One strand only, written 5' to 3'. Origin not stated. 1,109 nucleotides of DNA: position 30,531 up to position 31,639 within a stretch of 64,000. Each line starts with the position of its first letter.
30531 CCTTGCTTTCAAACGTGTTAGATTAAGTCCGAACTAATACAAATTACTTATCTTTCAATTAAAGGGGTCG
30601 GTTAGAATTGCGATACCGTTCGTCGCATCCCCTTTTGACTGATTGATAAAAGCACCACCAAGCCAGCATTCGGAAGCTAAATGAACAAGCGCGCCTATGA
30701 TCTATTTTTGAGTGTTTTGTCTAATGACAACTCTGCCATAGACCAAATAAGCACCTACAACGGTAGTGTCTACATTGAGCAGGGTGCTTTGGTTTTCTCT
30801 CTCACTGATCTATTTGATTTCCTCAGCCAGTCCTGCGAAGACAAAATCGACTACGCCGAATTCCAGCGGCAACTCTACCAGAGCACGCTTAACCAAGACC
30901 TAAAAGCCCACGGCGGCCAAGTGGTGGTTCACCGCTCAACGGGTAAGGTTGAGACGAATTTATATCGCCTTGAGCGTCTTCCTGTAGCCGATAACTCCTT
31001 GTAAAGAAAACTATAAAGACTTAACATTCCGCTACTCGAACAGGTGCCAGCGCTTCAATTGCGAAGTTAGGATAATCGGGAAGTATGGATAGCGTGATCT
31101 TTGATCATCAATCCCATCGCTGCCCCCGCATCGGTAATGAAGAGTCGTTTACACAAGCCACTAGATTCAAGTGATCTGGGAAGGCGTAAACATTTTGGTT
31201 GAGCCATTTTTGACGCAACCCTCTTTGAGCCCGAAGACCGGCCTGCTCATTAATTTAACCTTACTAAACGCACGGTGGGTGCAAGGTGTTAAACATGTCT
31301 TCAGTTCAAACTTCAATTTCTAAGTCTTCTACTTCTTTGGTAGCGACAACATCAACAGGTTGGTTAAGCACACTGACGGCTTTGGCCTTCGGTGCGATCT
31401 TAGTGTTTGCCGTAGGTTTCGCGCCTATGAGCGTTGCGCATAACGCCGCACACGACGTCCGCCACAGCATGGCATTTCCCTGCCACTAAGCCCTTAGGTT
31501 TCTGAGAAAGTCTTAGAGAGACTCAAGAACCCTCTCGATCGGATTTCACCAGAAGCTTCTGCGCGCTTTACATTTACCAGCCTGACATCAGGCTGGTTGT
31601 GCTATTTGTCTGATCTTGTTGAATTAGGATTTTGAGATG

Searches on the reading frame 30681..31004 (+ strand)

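Call 7: search_protein_families(library=pfam, proteins=[window:30681-31004:+])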
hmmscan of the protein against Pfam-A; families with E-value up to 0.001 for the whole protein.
window:30681-31004:+ (107 aa): 0 families

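Call 16: search_protein_families(library=ncbifam, proteins=[window:30681-31004:+], max_evalue=0.1)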
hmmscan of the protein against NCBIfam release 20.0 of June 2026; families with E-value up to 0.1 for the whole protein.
window:30681-31004:+ (107 aa): 2 families
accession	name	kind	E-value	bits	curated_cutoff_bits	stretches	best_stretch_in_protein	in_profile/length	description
TIGR02601.1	autotrns_rpt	repeat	0.064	13.1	19.85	1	24-39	16-31/32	beta strand repeat protein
NF041671.1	peri_hyde_PaoC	equivalog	0.099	11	1180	0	32-91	551-606/735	aldehyde oxidoreductase molybdenum-binding subunit PaoC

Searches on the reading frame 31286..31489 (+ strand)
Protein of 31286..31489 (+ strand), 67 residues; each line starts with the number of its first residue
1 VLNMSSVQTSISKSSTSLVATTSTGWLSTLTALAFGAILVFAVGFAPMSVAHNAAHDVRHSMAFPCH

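Call 72: search_protein_families(library=ncbifam, proteins=[window:31286-31489:+], max_evalue=0.00001)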
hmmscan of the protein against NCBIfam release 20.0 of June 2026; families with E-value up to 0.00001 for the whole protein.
window:31286-31489:+ (67 aa): 1 family
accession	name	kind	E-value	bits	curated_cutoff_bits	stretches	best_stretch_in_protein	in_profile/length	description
TIGR02459.1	CbtB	hypoth_equivalog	3e-20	72.5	64.4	1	11-67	4-60/60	cobalt transporter subunit CbtB (proposed)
